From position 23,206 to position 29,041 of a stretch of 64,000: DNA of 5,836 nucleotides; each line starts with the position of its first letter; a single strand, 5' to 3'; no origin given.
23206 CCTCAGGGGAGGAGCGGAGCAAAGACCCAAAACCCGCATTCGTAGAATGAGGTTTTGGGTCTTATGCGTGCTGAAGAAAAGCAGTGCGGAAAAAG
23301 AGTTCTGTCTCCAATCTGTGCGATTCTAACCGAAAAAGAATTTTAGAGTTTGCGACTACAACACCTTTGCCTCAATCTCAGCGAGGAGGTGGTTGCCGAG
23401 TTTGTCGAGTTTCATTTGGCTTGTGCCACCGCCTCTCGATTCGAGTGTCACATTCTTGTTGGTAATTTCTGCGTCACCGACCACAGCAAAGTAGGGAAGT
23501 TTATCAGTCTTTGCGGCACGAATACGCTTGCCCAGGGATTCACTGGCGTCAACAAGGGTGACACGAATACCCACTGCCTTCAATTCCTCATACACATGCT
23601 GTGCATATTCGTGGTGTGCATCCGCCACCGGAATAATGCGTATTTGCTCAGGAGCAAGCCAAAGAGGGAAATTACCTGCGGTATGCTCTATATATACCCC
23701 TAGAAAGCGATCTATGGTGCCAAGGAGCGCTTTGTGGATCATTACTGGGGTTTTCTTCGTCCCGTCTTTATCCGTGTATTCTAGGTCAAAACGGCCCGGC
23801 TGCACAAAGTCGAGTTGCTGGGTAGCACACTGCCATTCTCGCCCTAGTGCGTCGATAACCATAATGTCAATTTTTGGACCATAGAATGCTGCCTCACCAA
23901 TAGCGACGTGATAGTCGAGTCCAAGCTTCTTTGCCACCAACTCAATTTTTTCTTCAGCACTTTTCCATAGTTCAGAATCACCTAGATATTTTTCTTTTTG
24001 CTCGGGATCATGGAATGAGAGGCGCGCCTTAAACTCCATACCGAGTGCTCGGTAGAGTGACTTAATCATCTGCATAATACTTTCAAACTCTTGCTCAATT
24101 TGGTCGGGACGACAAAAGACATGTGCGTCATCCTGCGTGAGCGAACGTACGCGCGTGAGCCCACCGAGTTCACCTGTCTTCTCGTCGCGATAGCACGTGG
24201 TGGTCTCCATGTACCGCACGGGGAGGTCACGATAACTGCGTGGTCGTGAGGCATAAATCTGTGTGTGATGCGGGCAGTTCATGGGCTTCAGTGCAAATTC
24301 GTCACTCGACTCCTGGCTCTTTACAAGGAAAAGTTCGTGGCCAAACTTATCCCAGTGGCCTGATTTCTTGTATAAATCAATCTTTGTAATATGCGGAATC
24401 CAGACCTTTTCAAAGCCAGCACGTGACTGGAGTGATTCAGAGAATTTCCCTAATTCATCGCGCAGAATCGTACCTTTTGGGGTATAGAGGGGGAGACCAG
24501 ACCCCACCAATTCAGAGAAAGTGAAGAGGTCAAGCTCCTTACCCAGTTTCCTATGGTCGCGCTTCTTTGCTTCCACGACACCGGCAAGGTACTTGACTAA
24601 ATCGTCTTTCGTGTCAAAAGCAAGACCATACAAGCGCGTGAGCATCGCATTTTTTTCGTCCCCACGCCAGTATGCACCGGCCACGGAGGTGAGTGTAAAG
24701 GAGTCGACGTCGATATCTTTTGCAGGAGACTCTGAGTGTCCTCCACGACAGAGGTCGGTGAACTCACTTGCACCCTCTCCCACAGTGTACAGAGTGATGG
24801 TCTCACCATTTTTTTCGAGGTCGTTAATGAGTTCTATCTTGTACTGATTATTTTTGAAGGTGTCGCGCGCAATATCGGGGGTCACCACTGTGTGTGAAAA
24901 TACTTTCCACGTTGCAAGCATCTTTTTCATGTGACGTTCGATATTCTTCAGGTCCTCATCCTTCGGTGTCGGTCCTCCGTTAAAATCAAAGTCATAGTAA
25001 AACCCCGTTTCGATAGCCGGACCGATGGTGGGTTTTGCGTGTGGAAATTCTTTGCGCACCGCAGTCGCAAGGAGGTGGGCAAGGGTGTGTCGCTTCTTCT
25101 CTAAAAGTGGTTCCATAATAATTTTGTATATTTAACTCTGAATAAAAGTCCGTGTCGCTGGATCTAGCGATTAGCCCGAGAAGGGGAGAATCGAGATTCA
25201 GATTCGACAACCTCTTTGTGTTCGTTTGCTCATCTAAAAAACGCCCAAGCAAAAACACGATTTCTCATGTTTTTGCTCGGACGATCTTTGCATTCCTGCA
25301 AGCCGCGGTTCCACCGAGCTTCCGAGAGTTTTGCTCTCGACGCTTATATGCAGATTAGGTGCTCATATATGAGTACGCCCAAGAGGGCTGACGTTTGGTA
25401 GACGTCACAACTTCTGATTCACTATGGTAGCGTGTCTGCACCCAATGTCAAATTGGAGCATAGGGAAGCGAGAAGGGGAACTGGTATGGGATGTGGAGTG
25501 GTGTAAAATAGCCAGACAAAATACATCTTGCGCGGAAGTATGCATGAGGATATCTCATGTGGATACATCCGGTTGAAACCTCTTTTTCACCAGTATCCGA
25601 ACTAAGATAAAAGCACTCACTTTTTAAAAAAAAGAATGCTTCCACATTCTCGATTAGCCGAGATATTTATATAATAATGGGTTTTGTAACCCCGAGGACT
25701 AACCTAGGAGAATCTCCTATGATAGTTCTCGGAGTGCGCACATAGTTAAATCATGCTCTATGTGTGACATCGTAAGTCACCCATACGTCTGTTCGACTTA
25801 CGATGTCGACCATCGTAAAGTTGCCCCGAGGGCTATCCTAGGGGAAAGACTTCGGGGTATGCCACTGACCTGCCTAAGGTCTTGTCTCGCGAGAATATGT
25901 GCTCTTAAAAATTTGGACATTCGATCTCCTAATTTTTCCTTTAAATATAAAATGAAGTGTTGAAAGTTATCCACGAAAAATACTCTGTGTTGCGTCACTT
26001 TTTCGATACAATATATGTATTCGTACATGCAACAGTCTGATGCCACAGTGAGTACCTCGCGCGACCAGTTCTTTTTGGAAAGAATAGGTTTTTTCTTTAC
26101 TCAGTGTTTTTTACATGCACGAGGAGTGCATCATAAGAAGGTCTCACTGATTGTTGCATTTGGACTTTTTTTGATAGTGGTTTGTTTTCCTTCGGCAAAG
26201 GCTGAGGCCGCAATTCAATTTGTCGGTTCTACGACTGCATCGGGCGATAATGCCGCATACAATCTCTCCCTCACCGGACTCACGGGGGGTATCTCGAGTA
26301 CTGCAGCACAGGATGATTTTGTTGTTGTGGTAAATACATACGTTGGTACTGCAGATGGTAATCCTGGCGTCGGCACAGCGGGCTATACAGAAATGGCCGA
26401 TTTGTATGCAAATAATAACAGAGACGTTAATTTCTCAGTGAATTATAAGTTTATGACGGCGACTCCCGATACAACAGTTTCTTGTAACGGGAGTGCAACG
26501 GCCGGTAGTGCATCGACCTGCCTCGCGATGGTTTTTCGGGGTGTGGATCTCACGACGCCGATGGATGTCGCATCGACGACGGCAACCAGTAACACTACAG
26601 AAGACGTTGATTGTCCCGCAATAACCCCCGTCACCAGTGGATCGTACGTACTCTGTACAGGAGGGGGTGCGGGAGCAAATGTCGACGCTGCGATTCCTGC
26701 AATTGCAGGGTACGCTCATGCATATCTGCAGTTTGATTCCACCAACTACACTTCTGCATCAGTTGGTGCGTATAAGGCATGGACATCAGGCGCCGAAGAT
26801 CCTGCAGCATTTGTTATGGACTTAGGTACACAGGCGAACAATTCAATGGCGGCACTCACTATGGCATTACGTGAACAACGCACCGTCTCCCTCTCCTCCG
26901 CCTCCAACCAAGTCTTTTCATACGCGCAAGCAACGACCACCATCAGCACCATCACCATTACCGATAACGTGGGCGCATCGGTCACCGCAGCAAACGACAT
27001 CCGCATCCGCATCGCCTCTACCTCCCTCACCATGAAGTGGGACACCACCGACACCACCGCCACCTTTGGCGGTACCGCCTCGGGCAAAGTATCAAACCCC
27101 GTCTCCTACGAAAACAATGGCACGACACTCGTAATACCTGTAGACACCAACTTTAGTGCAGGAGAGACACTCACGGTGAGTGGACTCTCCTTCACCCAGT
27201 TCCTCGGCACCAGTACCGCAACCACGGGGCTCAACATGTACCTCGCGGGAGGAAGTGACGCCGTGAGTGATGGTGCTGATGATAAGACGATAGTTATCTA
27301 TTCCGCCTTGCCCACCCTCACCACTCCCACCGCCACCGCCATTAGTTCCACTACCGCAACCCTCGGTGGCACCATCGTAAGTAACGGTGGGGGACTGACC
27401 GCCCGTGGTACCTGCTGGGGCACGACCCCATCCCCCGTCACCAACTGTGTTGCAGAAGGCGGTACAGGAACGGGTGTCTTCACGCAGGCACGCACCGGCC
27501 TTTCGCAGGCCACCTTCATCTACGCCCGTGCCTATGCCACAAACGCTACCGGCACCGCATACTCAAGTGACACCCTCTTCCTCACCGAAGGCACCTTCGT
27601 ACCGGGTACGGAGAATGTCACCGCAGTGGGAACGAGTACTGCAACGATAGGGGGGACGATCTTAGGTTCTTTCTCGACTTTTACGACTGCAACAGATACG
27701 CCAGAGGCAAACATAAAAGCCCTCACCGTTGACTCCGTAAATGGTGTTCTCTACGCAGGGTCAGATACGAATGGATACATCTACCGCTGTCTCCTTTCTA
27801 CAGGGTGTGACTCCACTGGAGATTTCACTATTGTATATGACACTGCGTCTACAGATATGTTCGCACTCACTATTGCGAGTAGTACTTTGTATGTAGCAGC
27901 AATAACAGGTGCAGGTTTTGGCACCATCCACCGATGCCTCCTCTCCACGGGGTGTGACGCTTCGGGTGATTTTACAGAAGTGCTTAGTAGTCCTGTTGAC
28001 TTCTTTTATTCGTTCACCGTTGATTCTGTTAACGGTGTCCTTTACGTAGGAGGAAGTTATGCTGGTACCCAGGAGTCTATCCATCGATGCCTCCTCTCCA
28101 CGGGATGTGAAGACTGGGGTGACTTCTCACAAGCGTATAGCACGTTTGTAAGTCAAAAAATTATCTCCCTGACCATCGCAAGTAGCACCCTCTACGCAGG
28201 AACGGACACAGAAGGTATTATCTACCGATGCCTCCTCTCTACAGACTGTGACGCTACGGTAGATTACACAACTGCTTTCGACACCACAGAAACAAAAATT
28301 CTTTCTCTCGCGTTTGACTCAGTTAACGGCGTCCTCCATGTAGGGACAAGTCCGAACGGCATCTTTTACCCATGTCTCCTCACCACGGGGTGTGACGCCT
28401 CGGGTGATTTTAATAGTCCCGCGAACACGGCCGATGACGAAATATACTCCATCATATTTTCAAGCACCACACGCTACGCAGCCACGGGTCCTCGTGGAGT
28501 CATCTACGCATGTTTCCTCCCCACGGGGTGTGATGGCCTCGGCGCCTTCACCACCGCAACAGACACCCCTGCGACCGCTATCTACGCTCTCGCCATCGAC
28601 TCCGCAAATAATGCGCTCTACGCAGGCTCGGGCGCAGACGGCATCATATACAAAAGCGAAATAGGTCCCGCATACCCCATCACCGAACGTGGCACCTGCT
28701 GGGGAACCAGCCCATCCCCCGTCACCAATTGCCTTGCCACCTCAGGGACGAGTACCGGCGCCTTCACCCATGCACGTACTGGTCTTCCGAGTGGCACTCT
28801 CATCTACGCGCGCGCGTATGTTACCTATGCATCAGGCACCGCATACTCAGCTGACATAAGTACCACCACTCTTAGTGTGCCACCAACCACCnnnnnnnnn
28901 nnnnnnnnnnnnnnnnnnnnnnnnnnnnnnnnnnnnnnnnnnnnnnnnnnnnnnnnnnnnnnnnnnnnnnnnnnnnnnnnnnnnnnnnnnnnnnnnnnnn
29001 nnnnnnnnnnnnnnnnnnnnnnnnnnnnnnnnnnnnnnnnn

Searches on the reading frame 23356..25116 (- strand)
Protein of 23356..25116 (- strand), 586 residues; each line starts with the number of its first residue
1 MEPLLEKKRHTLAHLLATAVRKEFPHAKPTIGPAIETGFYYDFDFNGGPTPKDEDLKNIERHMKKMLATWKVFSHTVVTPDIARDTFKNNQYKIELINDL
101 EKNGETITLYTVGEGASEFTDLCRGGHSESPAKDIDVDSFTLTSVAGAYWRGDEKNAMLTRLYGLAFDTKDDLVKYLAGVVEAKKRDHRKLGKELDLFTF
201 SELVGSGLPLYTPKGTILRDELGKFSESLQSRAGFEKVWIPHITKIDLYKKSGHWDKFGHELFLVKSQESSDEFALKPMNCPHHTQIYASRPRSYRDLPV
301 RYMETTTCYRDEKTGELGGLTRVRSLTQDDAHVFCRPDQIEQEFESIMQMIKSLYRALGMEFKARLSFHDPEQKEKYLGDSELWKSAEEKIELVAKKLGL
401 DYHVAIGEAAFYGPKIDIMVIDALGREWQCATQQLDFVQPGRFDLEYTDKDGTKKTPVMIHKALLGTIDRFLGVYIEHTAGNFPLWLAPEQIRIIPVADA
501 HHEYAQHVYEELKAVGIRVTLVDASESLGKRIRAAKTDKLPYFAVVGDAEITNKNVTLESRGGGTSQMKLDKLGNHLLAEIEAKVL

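Call 10: search_protein_families(library=pfam, proteins=[window:23356-25116:-])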
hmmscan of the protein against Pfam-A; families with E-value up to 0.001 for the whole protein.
window:23356-25116:- (586 aa): 3 families
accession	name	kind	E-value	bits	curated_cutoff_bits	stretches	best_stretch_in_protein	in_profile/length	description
PF00587.30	tRNA-synt_2b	-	2.3e-48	165.1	29.3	1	264-478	2-178/179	tRNA synthetase class II core domain (G, H, P, S and T)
PF03129.25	HGTP_anticodon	-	5.2e-19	68.6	21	1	491-576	1-90/94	Anticodon binding domain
PF07973.19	tRNA_SAD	-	0.00013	22.3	24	1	107-163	1-44/44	Threonyl and Alanyl tRNA synthetase second additional domain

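Call 15: find_encoding_contigs(protein=window:23356-25116:-, flank=10000, max_places=10)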
Protein window:23356-25116:- (586 aa): no gene with exactly this product is on record in the collection.

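Call 40: find_homologous_proteins(query=window:23356-25116:-, max_evalue=1e-50)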
Query window:23356-25116:- (586 aa): 8000 proteins with E <= 1e-50 among 8000 candidates; the best 120 are listed.
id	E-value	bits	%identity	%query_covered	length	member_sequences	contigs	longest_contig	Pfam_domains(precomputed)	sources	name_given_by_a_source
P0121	0.0e+0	1352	100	100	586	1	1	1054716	PF03129.26,PF00587.31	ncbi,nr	ncbi:threonine--tRNA ligase [Candidatus Kaiserbacteria bacterium]|nr:MAG: threonine--tRNA ligase [Ca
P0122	0.0e+0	1265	93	100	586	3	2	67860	PF03129.26,PF00587.31,PF07973.20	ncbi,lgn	-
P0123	0.0e+0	1216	90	100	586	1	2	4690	PF03129.26,PF00587.31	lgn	-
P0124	0.0e+0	1213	90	100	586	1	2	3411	PF03129.26,PF00587.31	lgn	-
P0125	0.0e+0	1208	89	100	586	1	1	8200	PF03129.26,PF00587.31,PF07973.20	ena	-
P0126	0.0e+0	1204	89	100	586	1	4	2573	PF03129.26,PF00587.31,PF07973.20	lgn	-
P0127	0.0e+0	1183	87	100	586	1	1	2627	PF03129.26,PF00587.31,PF07973.20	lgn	-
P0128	0.0e+0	1182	87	100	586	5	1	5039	PF03129.26,PF00587.31,PF07973.20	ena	-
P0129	0.0e+0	1129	83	100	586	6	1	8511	PF03129.26,PF00587.31,PF07973.20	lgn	-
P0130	0.0e+0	1097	80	100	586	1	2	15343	PF03129.26,PF00587.31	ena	-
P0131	0.0e+0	1034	77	99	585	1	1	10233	PF03129.26,PF00587.31,PF07973.20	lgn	-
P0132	5.4e-296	1001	73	100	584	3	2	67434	PF03129.26,PF00587.31,PF07973.20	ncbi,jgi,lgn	-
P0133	1.9e-294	996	75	99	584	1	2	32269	PF03129.26,PF00587.31,PF07973.20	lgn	-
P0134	4.6e-292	988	73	99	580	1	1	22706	PF03129.26,PF00587.31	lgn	-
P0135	2.9e-290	982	73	100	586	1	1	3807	PF03129.26,PF00587.31,PF07973.20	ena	-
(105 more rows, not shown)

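Call 41: find_encoding_contigs(protein=P0121, flank=10000, max_places=5)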
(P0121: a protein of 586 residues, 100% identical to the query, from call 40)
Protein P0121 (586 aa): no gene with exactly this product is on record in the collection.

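Call 42: find_encoding_contigs(protein=P0122, flank=10000, max_places=6)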
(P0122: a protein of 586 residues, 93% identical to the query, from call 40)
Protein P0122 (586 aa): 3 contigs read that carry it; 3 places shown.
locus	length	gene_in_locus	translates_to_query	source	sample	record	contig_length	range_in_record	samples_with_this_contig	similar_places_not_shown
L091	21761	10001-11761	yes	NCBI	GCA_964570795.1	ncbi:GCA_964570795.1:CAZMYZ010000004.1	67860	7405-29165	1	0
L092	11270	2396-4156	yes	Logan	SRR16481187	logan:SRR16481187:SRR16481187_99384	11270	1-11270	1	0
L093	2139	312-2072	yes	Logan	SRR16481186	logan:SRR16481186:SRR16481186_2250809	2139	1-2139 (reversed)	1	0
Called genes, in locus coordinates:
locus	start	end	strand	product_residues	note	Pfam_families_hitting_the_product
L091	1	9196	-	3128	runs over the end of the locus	PF03736:EPTP (faint)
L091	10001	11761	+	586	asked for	PF07973:tRNA_SAD (weak), PF00587:tRNA-synt_2b, PF03129:HGTP_anticodon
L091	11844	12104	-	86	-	PF12441:CopG_antitoxin (faint)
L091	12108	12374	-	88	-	PF04365:BrnT_toxin (weak)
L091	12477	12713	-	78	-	-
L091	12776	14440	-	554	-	-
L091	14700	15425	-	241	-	PF04203:Sortase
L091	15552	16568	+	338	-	-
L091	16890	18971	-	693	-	PF02518:HATPase_c, PF00204:DNA_gyraseB, PF01751:Toprim, PF00986:DNA_gyraseB_C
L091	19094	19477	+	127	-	-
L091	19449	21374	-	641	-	PF03483:B3_4, PF03484:B5, PF17759:tRNA_synthFbeta, PF03147:FDX-ACB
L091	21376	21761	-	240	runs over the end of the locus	PF01409:tRNA-synt_2d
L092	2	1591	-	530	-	?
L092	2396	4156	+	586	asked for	PF07973:tRNA_SAD (weak), PF00587:tRNA-synt_2b, PF03129:HGTP_anticodon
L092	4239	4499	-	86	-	PF12441:CopG_antitoxin (faint)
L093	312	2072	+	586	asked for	PF07973:tRNA_SAD (weak), PF00587:tRNA-synt_2b, PF03129:HGTP_anticodon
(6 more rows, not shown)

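Call 44: list_cluster_members(proteins=[P0121])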
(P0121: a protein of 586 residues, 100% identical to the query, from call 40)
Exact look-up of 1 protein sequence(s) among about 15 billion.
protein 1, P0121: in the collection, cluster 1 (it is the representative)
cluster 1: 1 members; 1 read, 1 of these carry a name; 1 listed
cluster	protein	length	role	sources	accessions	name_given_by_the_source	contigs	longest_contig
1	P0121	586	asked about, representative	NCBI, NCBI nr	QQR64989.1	threonine--tRNA ligase [Candidatus Kaiserbacteria bacterium] | MAG: threonine--tRNA ligase [Candidatus Kaiserbacteria bacterium]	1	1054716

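Call 53: find_encoding_contigs(protein=P0125, flank=10000, max_places=3)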
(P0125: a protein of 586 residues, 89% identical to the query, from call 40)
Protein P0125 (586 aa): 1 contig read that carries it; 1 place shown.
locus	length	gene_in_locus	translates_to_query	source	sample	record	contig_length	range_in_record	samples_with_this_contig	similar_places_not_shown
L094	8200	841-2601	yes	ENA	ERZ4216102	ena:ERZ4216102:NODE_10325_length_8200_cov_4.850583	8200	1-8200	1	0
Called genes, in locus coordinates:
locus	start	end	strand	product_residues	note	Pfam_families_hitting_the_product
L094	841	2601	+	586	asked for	PF07973:tRNA_SAD (weak), PF00587:tRNA-synt_2b, PF03129:HGTP_anticodon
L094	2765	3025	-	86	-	-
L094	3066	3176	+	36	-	-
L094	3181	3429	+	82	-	PF07927:HicA_toxin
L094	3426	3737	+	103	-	PF21983:NikA-like (weak)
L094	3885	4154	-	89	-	-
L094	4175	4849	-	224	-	-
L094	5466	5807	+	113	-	-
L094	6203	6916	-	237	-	PF04203:Sortase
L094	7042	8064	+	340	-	-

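Call 54: find_encoding_contigs(protein=P0129, flank=10000, max_places=3)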
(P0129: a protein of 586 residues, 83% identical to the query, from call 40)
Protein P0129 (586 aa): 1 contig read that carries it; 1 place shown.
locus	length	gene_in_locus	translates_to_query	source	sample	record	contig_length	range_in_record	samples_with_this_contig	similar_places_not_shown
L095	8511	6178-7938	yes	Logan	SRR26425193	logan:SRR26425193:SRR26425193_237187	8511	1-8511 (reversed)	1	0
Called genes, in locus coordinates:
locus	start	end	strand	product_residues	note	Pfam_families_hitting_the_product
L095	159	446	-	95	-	PF01783:Ribosomal_L32p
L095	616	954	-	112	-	-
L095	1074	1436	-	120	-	-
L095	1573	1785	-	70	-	-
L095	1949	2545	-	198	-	PF01351:RNase_HII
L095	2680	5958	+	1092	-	PF02811:PHP, PF07733:DNA_pol3_alpha, PF17657:DNA_pol3_finger, PF14579:HHH_6, PF01336:tRNA_anti-codon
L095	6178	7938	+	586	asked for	PF07973:tRNA_SAD (weak), PF00587:tRNA-synt_2b, PF03129:HGTP_anticodon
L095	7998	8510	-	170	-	?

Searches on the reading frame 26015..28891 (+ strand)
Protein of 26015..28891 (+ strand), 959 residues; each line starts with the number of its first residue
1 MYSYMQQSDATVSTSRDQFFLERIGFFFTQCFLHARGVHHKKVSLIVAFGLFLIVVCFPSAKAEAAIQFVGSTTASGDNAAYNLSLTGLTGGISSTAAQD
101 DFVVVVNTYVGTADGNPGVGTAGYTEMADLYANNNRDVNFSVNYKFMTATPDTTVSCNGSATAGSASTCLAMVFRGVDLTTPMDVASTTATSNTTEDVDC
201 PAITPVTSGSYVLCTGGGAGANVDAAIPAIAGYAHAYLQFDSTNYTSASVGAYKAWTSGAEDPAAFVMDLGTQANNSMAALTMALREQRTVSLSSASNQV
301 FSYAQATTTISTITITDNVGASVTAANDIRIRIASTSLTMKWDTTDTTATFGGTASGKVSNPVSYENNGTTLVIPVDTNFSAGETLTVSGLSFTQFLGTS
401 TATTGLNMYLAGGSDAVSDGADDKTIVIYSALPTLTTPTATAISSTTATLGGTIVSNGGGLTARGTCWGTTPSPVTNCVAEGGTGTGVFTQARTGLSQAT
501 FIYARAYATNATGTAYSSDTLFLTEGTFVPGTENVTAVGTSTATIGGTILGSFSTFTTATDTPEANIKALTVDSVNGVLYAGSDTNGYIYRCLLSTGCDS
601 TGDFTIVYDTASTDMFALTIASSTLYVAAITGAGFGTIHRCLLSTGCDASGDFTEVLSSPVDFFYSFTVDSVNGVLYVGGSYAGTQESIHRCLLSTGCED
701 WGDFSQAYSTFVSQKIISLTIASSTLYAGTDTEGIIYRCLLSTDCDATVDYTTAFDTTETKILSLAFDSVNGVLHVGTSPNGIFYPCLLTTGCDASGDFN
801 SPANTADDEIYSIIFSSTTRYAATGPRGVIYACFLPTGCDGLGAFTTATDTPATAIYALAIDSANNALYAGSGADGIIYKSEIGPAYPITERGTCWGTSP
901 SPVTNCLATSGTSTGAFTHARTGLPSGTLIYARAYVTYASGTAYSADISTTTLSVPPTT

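Call 56: search_protein_families(library=ncbifam, proteins=[window:26015-28891:+], max_evalue=0.01)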
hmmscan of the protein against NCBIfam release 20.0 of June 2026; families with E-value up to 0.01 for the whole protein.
window:26015-28891:+ (959 aa): 1 family
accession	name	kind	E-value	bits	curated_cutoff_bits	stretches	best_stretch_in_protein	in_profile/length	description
NF049889.1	AlphArabdaseBT0360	equivalog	1.2e-07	30.6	600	1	415-525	18-130/639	arabinan endo-1,5-alpha-L-arabinosidase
